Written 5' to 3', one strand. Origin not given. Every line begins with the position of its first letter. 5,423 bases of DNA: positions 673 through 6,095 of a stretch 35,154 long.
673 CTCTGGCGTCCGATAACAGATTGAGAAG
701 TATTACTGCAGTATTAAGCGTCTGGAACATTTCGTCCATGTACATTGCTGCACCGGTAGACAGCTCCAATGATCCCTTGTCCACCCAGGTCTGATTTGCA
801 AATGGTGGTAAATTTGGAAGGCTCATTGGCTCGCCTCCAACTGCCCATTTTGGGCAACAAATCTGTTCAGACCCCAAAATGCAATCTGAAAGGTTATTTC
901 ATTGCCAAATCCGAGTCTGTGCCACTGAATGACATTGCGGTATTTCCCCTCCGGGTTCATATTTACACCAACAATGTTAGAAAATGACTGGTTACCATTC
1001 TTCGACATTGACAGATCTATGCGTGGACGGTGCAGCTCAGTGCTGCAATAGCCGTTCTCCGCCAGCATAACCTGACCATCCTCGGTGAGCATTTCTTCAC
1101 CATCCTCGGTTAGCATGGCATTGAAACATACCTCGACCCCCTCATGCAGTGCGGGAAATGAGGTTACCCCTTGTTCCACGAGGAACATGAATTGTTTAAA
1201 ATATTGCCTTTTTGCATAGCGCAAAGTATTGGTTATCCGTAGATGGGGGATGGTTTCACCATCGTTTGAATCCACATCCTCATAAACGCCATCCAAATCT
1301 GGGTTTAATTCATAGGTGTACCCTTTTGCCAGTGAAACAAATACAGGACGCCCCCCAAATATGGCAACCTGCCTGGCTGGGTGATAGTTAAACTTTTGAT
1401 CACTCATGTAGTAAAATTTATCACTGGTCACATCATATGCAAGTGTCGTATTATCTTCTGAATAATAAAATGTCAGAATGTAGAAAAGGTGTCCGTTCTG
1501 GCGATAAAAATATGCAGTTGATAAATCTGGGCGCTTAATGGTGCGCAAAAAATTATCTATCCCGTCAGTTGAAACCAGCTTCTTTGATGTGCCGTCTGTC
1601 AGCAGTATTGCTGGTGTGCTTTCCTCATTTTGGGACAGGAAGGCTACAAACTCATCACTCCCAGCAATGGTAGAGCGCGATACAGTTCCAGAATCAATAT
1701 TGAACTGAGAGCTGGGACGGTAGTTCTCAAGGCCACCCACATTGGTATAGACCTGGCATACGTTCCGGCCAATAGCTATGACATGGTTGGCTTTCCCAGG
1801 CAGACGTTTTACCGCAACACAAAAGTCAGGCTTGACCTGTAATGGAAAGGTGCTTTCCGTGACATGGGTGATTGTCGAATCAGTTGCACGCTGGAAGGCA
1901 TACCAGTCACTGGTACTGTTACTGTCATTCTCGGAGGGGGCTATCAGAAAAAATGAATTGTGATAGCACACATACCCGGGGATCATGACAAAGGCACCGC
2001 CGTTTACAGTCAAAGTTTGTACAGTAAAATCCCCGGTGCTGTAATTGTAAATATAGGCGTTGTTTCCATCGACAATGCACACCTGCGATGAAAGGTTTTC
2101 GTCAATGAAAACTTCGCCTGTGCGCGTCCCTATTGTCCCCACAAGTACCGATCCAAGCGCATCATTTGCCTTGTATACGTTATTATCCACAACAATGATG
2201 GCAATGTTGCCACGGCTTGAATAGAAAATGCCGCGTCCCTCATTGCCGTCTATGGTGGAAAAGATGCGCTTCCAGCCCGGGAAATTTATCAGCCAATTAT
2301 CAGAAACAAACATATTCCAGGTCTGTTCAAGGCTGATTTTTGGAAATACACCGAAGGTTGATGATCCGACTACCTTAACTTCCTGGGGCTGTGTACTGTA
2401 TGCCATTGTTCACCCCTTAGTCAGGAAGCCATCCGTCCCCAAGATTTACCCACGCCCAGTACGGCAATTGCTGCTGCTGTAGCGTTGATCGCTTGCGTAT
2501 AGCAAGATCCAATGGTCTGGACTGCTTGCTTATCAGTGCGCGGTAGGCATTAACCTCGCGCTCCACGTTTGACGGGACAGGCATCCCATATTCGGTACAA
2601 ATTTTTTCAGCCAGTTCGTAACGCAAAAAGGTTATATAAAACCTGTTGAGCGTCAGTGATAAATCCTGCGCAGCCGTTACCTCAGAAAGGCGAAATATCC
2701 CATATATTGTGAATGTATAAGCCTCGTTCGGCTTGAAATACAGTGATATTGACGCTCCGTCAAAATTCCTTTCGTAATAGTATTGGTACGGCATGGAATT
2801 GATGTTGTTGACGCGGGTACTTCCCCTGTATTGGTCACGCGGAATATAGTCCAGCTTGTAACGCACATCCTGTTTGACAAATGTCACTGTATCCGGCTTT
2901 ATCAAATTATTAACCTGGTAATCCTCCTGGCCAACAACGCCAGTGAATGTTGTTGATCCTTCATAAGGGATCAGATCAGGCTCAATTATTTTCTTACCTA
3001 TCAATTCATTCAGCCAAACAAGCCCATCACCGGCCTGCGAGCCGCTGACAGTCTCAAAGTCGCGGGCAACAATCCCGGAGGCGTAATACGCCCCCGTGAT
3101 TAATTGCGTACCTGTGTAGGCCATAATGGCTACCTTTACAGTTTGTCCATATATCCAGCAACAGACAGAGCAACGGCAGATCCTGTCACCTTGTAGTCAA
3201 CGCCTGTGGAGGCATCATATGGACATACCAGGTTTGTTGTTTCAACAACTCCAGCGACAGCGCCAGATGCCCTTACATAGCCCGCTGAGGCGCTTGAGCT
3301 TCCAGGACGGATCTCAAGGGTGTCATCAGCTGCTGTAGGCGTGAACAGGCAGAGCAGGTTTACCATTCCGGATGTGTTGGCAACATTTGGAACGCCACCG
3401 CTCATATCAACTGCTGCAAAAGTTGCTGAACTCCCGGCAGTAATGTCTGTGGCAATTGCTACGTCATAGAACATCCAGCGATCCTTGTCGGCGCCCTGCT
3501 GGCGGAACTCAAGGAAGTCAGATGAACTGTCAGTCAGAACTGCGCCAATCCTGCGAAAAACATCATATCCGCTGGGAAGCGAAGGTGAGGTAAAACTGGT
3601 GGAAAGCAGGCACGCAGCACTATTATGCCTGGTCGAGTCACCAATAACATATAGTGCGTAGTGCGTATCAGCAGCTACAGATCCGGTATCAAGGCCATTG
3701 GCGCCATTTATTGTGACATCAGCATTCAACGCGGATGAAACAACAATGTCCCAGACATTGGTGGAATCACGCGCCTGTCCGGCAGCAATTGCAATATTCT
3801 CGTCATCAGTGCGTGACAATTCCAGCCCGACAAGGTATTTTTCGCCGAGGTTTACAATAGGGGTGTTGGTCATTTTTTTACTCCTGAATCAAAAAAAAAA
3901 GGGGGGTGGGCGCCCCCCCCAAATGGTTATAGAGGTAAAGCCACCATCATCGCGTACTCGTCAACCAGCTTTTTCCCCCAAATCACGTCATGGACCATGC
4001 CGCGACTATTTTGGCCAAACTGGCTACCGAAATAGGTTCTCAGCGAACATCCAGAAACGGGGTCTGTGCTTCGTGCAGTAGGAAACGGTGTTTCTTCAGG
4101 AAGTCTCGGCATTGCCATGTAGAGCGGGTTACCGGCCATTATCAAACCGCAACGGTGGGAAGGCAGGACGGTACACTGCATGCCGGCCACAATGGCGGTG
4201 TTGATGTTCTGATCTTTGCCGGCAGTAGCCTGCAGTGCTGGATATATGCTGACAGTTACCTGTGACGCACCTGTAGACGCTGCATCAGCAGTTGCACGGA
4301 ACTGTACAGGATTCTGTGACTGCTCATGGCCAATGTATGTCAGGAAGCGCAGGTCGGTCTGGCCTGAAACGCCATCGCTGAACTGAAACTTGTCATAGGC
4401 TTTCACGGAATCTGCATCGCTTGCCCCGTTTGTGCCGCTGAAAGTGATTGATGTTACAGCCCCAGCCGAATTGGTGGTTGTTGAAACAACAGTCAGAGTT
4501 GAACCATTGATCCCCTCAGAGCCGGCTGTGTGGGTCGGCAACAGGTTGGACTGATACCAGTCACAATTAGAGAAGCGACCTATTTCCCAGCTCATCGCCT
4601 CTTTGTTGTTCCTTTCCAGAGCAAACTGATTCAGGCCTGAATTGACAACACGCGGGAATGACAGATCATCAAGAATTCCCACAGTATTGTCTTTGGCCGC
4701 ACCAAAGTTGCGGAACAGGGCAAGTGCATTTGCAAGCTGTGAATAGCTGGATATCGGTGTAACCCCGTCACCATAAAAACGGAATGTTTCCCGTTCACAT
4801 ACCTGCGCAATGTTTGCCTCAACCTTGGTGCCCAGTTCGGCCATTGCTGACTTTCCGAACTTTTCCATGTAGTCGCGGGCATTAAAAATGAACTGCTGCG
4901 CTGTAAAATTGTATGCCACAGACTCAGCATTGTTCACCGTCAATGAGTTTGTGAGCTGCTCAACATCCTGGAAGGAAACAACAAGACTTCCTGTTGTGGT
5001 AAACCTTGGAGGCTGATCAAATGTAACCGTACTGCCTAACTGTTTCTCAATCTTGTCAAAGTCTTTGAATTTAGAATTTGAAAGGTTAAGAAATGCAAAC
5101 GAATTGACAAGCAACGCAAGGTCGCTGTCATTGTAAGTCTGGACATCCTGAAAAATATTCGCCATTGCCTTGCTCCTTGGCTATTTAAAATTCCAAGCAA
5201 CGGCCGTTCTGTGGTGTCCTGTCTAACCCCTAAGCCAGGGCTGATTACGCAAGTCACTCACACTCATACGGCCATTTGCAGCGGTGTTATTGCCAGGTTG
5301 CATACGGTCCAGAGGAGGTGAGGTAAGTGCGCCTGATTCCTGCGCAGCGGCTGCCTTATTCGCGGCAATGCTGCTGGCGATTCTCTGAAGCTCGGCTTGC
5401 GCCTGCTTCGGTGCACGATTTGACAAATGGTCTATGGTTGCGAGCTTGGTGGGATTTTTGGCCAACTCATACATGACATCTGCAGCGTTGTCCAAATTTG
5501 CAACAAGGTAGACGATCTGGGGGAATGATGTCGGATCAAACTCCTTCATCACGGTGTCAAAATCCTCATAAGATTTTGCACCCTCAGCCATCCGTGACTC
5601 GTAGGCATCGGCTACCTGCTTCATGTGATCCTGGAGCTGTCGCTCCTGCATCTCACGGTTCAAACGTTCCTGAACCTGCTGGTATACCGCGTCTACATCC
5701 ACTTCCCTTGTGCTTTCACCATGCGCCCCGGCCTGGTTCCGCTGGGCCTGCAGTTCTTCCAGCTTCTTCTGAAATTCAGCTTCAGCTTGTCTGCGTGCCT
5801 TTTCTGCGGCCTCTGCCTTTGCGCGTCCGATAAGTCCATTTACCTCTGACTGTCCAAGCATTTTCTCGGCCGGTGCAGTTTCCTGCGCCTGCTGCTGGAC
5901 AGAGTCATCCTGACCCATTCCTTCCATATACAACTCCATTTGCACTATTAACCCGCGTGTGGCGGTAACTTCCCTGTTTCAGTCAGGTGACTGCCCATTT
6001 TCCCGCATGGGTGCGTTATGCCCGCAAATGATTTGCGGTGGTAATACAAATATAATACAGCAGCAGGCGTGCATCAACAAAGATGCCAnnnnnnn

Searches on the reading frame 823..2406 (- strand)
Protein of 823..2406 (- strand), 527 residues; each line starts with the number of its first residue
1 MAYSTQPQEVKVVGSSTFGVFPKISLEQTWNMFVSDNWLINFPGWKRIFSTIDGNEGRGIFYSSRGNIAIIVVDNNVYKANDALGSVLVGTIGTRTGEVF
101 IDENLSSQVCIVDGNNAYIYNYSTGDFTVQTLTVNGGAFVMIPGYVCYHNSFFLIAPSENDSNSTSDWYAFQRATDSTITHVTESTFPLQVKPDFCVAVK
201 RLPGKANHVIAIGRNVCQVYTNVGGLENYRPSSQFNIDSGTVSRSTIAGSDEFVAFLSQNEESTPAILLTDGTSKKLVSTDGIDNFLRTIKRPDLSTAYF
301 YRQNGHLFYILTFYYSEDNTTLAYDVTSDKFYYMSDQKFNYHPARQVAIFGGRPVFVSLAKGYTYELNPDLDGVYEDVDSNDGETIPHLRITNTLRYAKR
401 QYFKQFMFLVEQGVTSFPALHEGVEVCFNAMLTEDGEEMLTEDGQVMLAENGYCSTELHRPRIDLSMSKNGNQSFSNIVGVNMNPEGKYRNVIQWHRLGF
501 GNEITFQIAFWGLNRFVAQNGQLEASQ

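Call 7: search_protein_families(library=phrogs, proteins=[window:823-2406:-], max_evalue=0.001)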
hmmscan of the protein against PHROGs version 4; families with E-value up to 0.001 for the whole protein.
window:823-2406:- (527 aa): 1 family
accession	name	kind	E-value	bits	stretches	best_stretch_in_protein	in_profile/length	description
phrog_578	-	connector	4.9e-32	112.1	1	35-514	39-458/486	head closure Hc3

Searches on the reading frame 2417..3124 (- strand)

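Call 7: search_protein_families(library=phrogs, proteins=[window:2417-3124:-], max_evalue=0.001)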
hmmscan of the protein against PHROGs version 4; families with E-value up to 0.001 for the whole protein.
window:2417-3124:- (235 aa): 1 family
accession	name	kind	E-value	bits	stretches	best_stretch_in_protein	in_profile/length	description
phrog_12985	-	unknown function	3.4e-11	44.4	1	6-190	5-200/238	-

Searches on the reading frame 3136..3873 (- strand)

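Call 7: search_protein_families(library=phrogs, proteins=[window:3136-3873:-], max_evalue=0.001)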
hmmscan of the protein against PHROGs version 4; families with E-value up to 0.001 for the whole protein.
window:3136-3873:- (245 aa): 2 families
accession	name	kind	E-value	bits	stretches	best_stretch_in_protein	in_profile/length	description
phrog_17105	-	unknown function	2.5e-09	37.3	1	50-91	258-299/528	-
phrog_19294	-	tail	1.6e-05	25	1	20-139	284-405/520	tail fiber protein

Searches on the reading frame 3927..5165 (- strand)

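Call 7: search_protein_families(library=phrogs, proteins=[window:3927-5165:-], max_evalue=0.001)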
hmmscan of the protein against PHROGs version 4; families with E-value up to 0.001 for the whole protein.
window:3927-5165:- (412 aa): 1 family
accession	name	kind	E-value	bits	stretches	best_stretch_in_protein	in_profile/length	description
phrog_283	-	head and packaging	8.5e-26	92.2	1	1-406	1-378/385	major head protein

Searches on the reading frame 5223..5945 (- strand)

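Call 7: search_protein_families(library=phrogs, proteins=[window:5223-5945:-], max_evalue=0.001)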
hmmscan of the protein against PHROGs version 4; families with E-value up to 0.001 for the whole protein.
window:5223-5945:- (240 aa): 1 family
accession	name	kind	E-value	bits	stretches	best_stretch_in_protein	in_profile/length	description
phrog_8865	-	head and packaging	2.2e-11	45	1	9-211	53-260/297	head scaffolding protein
